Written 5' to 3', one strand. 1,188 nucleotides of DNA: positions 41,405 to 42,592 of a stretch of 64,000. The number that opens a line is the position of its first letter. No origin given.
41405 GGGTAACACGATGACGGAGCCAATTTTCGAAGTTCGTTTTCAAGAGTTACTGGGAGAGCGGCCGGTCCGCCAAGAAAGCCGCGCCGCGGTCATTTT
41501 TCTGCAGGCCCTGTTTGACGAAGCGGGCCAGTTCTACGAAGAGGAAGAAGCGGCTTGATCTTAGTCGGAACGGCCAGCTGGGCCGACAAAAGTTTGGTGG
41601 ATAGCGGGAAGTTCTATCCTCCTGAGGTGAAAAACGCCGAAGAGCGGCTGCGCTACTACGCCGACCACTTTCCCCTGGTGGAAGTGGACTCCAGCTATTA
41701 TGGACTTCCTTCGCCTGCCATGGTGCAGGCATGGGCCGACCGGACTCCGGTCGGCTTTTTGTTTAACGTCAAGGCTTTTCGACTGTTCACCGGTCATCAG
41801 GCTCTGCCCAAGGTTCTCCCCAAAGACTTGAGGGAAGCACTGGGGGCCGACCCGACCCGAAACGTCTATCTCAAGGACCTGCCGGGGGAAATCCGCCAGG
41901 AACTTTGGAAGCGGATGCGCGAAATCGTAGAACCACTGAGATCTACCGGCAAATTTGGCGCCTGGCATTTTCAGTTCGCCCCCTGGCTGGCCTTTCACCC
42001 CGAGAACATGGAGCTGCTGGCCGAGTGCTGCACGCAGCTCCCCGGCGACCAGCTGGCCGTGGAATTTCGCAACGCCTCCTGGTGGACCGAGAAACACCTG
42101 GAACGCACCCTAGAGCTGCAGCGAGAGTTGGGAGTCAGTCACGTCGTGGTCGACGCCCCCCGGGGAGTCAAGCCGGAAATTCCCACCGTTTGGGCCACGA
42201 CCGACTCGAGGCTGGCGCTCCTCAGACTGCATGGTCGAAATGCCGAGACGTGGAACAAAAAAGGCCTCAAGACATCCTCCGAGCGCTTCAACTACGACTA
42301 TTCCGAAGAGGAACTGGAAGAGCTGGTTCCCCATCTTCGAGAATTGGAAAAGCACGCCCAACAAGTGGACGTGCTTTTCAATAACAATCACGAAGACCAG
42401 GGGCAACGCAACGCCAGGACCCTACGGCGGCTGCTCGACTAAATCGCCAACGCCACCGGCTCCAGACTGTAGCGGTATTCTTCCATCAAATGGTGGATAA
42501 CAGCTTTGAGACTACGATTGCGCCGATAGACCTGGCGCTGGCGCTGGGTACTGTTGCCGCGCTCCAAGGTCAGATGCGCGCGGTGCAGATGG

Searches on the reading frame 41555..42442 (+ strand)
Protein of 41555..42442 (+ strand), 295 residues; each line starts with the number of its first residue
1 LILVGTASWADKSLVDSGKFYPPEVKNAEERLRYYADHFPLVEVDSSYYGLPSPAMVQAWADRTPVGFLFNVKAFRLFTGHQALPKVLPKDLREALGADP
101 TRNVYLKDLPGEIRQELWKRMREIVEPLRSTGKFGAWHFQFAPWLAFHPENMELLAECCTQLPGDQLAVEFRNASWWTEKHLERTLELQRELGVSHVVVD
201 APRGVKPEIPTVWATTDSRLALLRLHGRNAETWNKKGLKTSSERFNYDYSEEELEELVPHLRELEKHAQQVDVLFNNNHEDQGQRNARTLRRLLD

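Call 77: search_protein_families(library=pfam, proteins=[window:41555-42442:+], max_evalue=0.001)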
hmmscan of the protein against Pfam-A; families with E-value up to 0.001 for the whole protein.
window:41555-42442:+ (295 aa): 1 family
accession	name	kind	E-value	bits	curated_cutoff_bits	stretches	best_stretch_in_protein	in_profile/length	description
PF01904.24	DUF72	-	3.5e-62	210.7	25.3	1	21-292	1-216/217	Protein of unknown function DUF72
